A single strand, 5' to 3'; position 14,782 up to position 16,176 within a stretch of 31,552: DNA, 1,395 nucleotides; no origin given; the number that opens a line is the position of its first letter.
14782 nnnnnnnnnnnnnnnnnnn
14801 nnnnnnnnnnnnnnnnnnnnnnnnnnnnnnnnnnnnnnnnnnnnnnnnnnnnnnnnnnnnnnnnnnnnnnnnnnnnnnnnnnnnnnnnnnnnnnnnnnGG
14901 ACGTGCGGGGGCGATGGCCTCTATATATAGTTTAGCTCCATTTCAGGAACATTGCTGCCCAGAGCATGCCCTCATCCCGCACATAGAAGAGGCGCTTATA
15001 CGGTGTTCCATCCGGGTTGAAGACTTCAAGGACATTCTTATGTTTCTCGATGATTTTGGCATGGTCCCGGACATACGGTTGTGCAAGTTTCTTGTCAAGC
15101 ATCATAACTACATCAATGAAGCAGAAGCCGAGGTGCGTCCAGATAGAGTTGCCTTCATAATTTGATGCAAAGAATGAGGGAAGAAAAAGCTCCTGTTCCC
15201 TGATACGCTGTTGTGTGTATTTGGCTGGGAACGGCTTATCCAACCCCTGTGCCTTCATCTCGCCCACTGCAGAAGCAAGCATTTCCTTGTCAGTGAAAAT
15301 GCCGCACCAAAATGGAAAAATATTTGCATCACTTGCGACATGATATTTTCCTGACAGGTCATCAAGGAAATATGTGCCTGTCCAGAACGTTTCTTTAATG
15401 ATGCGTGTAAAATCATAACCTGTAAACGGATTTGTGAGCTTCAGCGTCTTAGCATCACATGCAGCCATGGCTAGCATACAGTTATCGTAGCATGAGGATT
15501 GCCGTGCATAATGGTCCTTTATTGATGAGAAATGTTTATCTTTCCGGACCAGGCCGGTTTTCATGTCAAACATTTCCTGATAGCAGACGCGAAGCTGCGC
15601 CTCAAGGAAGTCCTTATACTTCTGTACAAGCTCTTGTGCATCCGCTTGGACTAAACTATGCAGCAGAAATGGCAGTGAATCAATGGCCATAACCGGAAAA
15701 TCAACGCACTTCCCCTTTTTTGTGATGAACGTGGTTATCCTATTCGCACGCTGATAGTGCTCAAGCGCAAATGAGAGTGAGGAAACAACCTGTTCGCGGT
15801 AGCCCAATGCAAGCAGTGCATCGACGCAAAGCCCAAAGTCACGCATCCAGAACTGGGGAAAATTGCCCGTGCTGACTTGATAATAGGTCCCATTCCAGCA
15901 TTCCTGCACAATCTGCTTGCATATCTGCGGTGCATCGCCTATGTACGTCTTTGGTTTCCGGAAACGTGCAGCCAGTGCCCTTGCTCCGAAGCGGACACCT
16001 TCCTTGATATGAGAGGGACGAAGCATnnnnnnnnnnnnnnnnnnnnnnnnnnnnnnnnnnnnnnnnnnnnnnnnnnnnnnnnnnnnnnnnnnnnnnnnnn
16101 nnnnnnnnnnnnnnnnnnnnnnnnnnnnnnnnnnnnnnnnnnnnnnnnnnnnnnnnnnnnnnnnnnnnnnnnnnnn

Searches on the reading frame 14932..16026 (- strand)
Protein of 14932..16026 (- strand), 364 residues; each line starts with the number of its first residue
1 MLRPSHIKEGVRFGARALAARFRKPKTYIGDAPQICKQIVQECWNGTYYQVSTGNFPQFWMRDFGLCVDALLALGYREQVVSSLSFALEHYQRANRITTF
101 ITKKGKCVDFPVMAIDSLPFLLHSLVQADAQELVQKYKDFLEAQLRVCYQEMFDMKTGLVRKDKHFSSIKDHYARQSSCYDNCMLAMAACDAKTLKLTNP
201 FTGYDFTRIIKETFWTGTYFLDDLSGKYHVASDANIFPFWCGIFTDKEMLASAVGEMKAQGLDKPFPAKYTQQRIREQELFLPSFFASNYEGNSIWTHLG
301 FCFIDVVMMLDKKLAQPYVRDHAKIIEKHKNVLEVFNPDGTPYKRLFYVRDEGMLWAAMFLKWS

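Call 4: search_protein_families(library=pfam, proteins=[window:14932-16026:-], max_evalue=1)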
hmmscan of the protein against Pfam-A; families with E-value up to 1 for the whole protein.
window:14932-16026:- (364 aa): 1 family
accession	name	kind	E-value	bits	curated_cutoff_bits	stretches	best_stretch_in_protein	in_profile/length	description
PF00723.27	Glyco_hydro_15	-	0.019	14.3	22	1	59-106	40-89/427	Glycosyl hydrolases family 15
